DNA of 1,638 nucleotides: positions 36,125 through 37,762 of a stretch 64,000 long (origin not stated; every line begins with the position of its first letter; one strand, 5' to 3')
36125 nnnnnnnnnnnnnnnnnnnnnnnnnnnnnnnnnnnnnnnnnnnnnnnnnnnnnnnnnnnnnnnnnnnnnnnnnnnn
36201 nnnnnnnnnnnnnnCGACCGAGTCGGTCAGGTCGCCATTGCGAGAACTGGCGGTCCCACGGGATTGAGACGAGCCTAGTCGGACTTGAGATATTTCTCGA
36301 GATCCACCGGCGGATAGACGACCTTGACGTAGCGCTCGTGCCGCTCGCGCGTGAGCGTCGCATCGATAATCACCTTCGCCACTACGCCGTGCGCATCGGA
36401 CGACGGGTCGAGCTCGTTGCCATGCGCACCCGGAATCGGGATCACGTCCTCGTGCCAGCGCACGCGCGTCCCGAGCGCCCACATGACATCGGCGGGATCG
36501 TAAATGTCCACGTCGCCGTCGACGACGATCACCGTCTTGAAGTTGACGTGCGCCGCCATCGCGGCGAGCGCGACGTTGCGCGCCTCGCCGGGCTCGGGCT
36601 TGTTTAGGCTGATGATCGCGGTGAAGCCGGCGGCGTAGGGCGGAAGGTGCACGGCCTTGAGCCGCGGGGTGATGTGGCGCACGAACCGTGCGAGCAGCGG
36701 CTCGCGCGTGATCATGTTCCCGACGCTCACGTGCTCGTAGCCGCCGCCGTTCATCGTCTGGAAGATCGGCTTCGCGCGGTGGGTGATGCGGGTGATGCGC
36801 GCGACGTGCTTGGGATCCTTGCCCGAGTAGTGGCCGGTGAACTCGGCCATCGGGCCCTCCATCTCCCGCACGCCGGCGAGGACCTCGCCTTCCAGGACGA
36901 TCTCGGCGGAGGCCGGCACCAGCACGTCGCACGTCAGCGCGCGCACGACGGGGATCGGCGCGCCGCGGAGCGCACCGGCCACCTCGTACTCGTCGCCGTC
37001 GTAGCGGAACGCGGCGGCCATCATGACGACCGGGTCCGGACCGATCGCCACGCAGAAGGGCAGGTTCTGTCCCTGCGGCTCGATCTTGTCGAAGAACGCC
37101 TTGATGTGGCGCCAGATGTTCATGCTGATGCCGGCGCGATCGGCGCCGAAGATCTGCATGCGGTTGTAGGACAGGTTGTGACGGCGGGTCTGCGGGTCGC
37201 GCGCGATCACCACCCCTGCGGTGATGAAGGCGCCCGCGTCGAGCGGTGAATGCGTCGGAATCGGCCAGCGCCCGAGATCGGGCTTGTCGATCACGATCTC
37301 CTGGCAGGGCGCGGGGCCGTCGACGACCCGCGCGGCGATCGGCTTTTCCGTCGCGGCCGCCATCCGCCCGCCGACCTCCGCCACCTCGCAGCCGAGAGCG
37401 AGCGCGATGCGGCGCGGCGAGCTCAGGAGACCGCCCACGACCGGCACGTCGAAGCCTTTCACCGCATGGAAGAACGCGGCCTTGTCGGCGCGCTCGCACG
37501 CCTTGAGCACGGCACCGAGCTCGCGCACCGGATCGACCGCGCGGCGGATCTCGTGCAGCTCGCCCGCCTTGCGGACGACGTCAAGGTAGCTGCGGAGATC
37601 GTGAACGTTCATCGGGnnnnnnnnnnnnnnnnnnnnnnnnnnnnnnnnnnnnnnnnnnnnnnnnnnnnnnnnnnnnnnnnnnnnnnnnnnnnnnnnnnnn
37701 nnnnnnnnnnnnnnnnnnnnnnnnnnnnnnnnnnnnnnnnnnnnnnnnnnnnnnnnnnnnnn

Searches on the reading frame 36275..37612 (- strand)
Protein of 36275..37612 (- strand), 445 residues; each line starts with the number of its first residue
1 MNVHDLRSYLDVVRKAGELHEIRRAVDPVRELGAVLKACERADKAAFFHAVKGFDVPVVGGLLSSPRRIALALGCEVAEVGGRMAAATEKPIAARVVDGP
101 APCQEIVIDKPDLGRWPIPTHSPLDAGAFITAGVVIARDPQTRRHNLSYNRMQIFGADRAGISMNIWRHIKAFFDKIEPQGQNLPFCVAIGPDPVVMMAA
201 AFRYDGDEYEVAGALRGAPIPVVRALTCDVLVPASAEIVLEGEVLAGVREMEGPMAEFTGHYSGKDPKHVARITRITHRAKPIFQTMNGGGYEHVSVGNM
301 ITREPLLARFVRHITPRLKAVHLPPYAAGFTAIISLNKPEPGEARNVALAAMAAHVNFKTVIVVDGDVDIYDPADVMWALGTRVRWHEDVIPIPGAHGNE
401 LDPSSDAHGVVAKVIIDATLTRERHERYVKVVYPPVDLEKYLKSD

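Call 8: search_protein_families(library=pfam, proteins=[window:36275-37612:-], max_evalue=0.01)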
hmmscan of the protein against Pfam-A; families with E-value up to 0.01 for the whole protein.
window:36275-37612:- (445 aa): 3 families
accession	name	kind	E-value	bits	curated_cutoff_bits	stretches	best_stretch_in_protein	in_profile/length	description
PF01977.22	UbiD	-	1.6e-61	207.5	23.3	1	97-290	3-204/206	3-octaprenyl-4-hydroxybenzoate carboxy-lyase Rift-related domain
PF20696.2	UbiD_C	-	3.2e-31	108.4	24.2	1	301-418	6-127/127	3-octaprenyl-4-hydroxybenzoate carboxy-lyase C-terminal domain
PF20695.2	UbiD_N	-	9.2e-16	58.1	24.3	1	11-83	2-73/78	3-octaprenyl-4-hydroxybenzoate carboxy-lyase N-terminal domain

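Call 9: search_protein_families(library=ncbifam, proteins=[window:36275-37612:-], max_evalue=0.01)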
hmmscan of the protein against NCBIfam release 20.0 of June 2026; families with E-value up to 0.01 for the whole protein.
window:36275-37612:- (445 aa): 7 families
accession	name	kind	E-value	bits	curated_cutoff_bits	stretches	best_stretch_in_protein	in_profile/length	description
NF041204.1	VdcC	exception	6.4e-98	328.2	650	1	4-443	2-462/467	non-oxidative hydroxyarylic acid decarboxylases subunit C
TIGR00148.1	TIGR00148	subfamily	1.5e-97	327.1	244.85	1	6-419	1-436/438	UbiD family decarboxylase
TIGR03701.1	mena_SCO4490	equivalog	1.4e-59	201.9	495.9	2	93-409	108-429/433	menaquinone biosynthesis decarboxylase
NF008175.0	PRK10922.1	equivalog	9.3e-52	176.1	788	2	101-420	128-457/497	4-hydroxy-3-polyprenylbenzoate decarboxylase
TIGR02724.1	phenyl_P_beta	equivalog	5.2e-49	166.9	468.95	1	5-429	2-450/472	phenylphosphate carboxylase subunit beta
TIGR02723.1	phenyl_P_alpha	equivalog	3.5e-35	121.5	564.6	1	7-408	11-428/485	phenylphosphate carboxylase subunit alpha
NF041219.1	BagN_FevL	exception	8.7e-33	113.5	1000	1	3-288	17-324/502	bagremycin/ferroverdin biosynthesis UbiD family decarboxylase BagN/FevL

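Call 11: search_solved_structures(query=window:36275-37612:-, max_evalue=1e-10)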
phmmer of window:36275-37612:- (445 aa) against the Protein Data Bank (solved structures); distinct sequences matched with E-value up to 1e-10: 40.
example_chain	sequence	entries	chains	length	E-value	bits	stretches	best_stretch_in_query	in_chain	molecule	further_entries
6h6v_A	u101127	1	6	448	8e-88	298.7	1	4-438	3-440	3-polyprenyl-4-hydroxybenzoate decarboxylase and related decarboxylases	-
6h6x_B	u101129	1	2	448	1.6e-85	291.1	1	4-438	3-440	3-polyprenyl-4-hydroxybenzoate decarboxylase and related decarboxylases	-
5o3m_A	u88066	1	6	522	1.3e-56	195.9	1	33-420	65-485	Protocatechuate decarboxylase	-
5ny5_A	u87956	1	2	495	6.8e-55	190.2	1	3-432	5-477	3,4-dihydroxybenzoate decarboxylase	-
5o3n_A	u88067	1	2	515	7.9e-55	190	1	3-432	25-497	3,4-dihydroxybenzoate decarboxylase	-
7ae4_A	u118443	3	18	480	1.3e-53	185.9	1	4-440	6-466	Phenolic acid decarboxylase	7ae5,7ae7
7p9q_A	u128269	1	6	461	2.7e-50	175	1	5-441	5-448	AnInD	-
2idb_A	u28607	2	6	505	5.6e-48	167.4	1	101-419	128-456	3-octaprenyl-4-hydroxybenzoate carboxy-lyase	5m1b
5m1c_A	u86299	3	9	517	6.2e-48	167.2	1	2-419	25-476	3-octaprenyl-4-hydroxybenzoate carboxy-lyase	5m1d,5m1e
6da6_A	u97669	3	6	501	2.9e-33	118.9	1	3-385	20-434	UbiD-like decarboxylase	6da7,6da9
7pda_A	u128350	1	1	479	3.5e-31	112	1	4-390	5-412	UbiD family decarboxylase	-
7nf0_A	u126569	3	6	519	4.5e-27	98.5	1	6-423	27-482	Ferulic acid decarboxylase 1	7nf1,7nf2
7ney_A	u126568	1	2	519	7.6e-27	97.7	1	6-285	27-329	Ferulic acid decarboxylase 1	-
9gqr_A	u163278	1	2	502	1.5e-25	93.5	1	6-384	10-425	decarboxylase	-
8oz5_A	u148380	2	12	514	2.3e-24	89.6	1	4-404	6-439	Phthaloyl-CoA decarboxylase (Pcd)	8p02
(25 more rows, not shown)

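Call 28: find_homologous_proteins(query=window:36275-37612:-)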
Query window:36275-37612:- (445 aa): 3347 proteins with E <= 0.001 among 8000 candidates; the best 120 are listed.
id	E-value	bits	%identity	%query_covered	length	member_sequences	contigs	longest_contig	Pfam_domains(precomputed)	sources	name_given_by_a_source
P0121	2.7e-283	958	94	100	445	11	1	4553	PF20696.3,PF01977.23,PF20695.3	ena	-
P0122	2.4e-273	925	92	100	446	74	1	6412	PF20696.3,PF01977.23,PF20695.3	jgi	jgi:2,5-furandicarboxylate decarboxylase 1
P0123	9.6e-269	910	89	100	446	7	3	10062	PF20696.3,PF01977.23,PF20695.3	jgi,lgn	jgi:2,5-furandicarboxylate decarboxylase 1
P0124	3.4e-263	892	88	100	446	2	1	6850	PF20696.3,PF01977.23,PF20695.3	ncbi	-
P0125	2.3e-260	882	87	100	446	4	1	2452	PF20696.3,PF01977.23,PF20695.3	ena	-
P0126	2.9e-259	879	86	100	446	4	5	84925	PF20696.3,PF01977.23,PF20695.3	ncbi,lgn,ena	-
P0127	2.2e-257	872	85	100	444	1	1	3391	PF20696.3,PF01977.23,PF20695.3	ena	-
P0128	8.2e-256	867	85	100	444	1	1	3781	PF20696.3,PF01977.23,PF20695.3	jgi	jgi:2,5-furandicarboxylate decarboxylase 1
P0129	2.1e-255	866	85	100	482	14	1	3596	PF20696.3,PF01977.23,PF20695.3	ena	-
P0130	6.7e-255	864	85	100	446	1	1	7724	PF20696.3,PF01977.23,PF20695.3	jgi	-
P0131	3.1e-254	862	84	100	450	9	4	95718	PF20696.3,PF01977.23,PF20695.3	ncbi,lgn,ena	-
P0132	8.0e-254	861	84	100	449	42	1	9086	PF20696.3,PF01977.23,PF20695.3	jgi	jgi:2,5-furandicarboxylate decarboxylase 1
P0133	8.9e-254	861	85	100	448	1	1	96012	PF20696.3,PF01977.23,PF20695.3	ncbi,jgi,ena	-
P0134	1.0e-253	860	84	99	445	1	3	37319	PF20696.3,PF01977.23,PF20695.3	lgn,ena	-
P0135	1.1e-253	860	84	100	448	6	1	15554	PF20696.3,PF01977.23,PF20695.3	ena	-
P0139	2.6e-253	859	84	100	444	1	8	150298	PF20696.3,PF01977.23,PF20695.3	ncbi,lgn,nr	ncbi:MAG: UbiD family decarboxylase [Burkholderiales bacterium]|nr:UbiD family decarboxylase [Burkho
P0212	2.0e-239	813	80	99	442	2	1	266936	PF20696.3,PF01977.23,PF20695.3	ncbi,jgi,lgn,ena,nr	ncbi:MAG TPA: UbiD family decarboxylase [Burkholderiales bacterium]|nr:UbiD family decarboxylase [Bu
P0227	5.9e-237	805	79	99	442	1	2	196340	PF20696.3,PF01977.23,PF20695.3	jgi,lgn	jgi:2,5-furandicarboxylate decarboxylase 1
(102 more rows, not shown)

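Call 29: find_encoding_contigs(protein=P0212, flank=10000, max_places=1)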
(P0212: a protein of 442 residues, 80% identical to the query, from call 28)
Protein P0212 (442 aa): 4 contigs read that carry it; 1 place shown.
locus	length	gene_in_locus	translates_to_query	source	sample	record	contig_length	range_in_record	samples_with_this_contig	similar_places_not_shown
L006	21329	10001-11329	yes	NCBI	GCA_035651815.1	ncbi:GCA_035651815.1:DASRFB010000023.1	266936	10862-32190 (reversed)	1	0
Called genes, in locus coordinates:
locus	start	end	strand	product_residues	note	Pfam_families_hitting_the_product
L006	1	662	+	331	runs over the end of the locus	PF09084:NMT1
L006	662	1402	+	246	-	PF00005:ABC_tran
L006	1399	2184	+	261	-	PF00528:BPD_transp_1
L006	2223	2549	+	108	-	-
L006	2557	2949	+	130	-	PF01124:MAPEG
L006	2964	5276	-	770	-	PF01315:Ald_Xan_dh_C, PF02738:MoCoBD_1, PF20256:MoCoBD_2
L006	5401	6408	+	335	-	PF14226:DIOX_N, PF03171:2OG-FeII_Oxy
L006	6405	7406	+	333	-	PF09084:NMT1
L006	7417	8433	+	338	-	PF09084:NMT1, PF12974:Phosphonate-bd (weak)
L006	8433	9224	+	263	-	PF00005:ABC_tran, PF13304:AAA_21 (faint)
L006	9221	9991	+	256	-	PF00528:BPD_transp_1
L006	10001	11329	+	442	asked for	PF20695:UbiD_N, PF01977:UbiD, PF20696:UbiD_C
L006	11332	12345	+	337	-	PF00355:Rieske, PF19112:VanA_C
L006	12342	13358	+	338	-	PF13379:NMT1_2 (weak), PF09084:NMT1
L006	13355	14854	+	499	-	PF01979:Amidohydro_1, PF07969:Amidohydro_3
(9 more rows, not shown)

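Call 30: find_encoding_contigs(protein=P0139, flank=10000, max_places=2)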
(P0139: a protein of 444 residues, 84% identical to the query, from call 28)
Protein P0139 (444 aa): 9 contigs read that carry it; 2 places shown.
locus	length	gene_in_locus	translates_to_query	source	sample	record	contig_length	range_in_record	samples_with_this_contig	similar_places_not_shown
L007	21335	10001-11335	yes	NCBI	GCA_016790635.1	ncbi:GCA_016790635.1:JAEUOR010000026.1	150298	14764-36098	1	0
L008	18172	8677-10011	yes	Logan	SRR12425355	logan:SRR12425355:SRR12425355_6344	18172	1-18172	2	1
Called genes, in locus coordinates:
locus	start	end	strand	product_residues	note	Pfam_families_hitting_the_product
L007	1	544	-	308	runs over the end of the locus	-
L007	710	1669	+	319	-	PF03401:TctC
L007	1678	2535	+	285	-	PF04909:Amidohydro_2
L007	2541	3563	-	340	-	PF08240:ADH_N, PF00107:ADH_zinc_N, PF13602:ADH_zinc_N_2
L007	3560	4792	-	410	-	PF02515:CoA_transf_3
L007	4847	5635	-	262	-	PF01557:FAA_hydrolase (weak)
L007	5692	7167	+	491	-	PF00501:AMP-binding, PF13193:AMP-binding_C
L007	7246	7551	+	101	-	-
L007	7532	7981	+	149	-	PF01850:PIN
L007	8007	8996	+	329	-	PF03401:TctC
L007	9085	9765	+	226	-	PF13409:GST_N_2, PF13417:GST_N_3, PF22041:GST_C_7, PF00043:GST_C (weak), PF13410:GST_C_2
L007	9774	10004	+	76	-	PF25917:BSH_RND, PF25973:BSH_CzcB (weak), PF00364:Biotin_lipoyl, PF25984:BSH_YknX (faint), PF25919:BSH_CusB (faint)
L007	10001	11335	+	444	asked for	PF20695:UbiD_N, PF01977:UbiD, PF20696:UbiD_C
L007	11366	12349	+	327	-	PF03401:TctC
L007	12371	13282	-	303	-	PF00126:HTH_1, PF03466:LysR_substrate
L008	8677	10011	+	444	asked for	PF20695:UbiD_N, PF01977:UbiD, PF20696:UbiD_C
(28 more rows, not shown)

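Call 31: find_encoding_contigs(protein=P0133, flank=10000, max_places=1)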
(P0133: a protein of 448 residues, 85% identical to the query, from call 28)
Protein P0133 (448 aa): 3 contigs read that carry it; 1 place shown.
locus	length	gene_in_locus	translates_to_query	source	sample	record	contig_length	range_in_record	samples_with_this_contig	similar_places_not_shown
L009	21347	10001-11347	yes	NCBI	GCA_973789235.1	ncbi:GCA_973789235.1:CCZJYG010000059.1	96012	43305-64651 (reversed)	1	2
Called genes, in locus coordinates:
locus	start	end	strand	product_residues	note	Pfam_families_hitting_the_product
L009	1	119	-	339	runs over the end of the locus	PF13379:NMT1_2 (weak), PF09084:NMT1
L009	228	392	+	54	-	-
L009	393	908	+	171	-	PF00383:dCMP_cyt_deam_1, PF14437:MafB19-deam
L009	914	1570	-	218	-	PF02775:TPP_enzyme_C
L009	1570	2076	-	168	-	-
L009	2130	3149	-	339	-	PF09084:NMT1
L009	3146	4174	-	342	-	PF14226:DIOX_N, PF03171:2OG-FeII_Oxy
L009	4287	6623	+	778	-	PF01315:Ald_Xan_dh_C, PF02738:MoCoBD_1, PF20256:MoCoBD_2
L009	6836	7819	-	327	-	PF09084:NMT1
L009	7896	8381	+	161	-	PF09933:DUF2165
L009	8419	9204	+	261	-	PF00005:ABC_tran, PF13304:AAA_21 (faint)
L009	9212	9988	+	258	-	PF00528:BPD_transp_1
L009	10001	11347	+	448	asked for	PF20695:UbiD_N, PF01977:UbiD, PF20696:UbiD_C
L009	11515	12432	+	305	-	PF04909:Amidohydro_2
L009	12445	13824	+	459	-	PF20695:UbiD_N, PF01977:UbiD, PF20696:UbiD_C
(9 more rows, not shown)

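Call 32: find_encoding_contigs(protein=P0227, flank=10000, max_places=1)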
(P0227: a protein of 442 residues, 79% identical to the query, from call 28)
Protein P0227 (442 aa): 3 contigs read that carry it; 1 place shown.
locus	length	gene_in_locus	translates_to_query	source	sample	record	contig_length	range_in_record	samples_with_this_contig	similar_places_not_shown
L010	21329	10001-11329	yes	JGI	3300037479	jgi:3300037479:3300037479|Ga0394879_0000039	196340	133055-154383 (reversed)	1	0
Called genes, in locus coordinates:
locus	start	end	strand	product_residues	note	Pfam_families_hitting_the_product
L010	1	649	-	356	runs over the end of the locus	PF09084:NMT1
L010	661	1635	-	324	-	PF03401:TctC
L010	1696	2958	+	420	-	PF01979:Amidohydro_1, PF07969:Amidohydro_3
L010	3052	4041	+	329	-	PF09084:NMT1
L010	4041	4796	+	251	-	PF00005:ABC_tran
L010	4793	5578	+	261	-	PF00528:BPD_transp_1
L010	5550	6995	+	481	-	PF01565:FAD_binding_4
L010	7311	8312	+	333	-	PF09084:NMT1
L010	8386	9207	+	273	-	PF00005:ABC_tran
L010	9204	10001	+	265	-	PF00528:BPD_transp_1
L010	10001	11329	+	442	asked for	PF20695:UbiD_N, PF01977:UbiD, PF20696:UbiD_C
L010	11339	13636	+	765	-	PF01315:Ald_Xan_dh_C, PF02738:MoCoBD_1, PF20256:MoCoBD_2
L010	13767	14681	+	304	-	PF04909:Amidohydro_2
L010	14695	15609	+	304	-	PF04909:Amidohydro_2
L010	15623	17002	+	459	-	PF20695:UbiD_N, PF01977:UbiD, PF20696:UbiD_C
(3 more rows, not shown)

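Call 34: find_related_loci(query=window:36275-37612:-, collection=genome_contigs, flank=10000)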
Query window:36275-37612:- (445 aa) in genome_contigs; peptide patterns used: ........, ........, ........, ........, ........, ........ (x = any residue, [..] = any of these).
125 stretches matched a pattern; 59 encode a relative of the query (tblastn E <= 1e-3); 57 distinct loci.
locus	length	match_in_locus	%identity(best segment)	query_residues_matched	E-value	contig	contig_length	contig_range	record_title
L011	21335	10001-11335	92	1-445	0e+0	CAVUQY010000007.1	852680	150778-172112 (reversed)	MAG: uncultured beta proteobacterium isolate MFD09730.bin.2.24 genome assembly, contig: contig_736, whole genome shotgun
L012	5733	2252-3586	91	1-445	0e+0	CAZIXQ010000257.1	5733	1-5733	MAG TPA_asm: uncultured Enterobacteriaceae bacterium isolate binchicken_co107_467 genome assembly, contig: NODE_29012_le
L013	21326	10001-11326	92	1-442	0e+0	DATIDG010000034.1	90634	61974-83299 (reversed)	MAG TPA_asm: Burkholderiales bacterium isolate SMAG_U16337 k141_46084, whole genome shotgun sequence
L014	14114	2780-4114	89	1-445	0e+0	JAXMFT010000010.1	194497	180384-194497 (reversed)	MAG: Burkholderiales bacterium isolate STL-PRO94 C3.35.fa-10, whole genome shotgun sequence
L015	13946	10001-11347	85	1-444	0e+0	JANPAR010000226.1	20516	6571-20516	MAG: Burkholderiales bacterium isolate VAR_79_metabat_185 VAR_79_k141_2777937, whole genome shotgun sequence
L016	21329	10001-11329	86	1-443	0e+0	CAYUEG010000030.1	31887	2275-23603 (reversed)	MAG TPA_asm: uncultured Burkholderiales bacterium isolate binchicken_co214_156 genome assembly, contig: NODE_1204_length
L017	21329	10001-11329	85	1-443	0e+0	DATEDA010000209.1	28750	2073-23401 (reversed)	MAG TPA_asm: Burkholderiales bacterium isolate SMAG_U8286 k141_1401343, whole genome shotgun sequence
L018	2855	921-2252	85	1-444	0e+0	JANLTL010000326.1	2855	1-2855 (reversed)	MAG: Burkholderiales bacterium isolate OTE_25_metabat_182_sub OTE_25_k141_857793, whole genome shotgun sequence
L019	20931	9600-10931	82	2-445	0e+0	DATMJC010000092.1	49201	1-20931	MAG TPA_asm: Burkholderiales bacterium isolate SMAG_U13558 k141_120366, whole genome shotgun sequence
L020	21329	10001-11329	84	1-443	0e+0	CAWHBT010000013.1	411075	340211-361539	MAG: uncultured beta proteobacterium isolate MFD00962.bin.2.166 genome assembly, contig: contig_45558, whole genome shot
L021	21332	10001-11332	82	2-445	0e+0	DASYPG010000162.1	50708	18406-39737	MAG TPA_asm: Burkholderiales bacterium isolate SMAG_U4450 k141_1468235, whole genome shotgun sequence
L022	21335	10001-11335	83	1-445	0e+0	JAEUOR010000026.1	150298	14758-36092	MAG: Burkholderiales bacterium isolate new MAG-204 k141_1406813, whole genome shotgun sequence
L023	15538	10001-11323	81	3-443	0e+0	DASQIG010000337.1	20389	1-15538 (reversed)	MAG TPA_asm: Burkholderiales bacterium isolate SMAG_U11853 k141_17842, whole genome shotgun sequence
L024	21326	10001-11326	80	1-442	0e+0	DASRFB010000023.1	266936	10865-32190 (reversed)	MAG TPA_asm: Burkholderiales bacterium isolate SMAG_U10021 k141_1170435, whole genome shotgun sequence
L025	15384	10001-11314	80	5-442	0e+0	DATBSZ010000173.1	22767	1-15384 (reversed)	MAG TPA_asm: Burkholderiales bacterium isolate SMAG_U4170 k141_1872419, whole genome shotgun sequence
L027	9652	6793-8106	78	5-442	0e+0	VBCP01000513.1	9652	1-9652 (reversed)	MAG: Betaproteobacteria bacterium isolate BP_20 14_0903_13_30cm_scaffold_6682093, whole genome shotgun sequence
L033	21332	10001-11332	72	1-444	0e+0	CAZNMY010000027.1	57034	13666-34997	MAG TPA_asm: uncultured Devosia sp. isolate SRP287051_co2_2 genome assembly, contig: NODE_1236_length_57034_cov_11.53210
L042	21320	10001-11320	47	3-441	2e-127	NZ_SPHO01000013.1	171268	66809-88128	Clostridium sp. 1001271st1 H5 strain 1001271st1_H5 NODE_13_length_171268_cov_21.8016, whole genome shotgun sequence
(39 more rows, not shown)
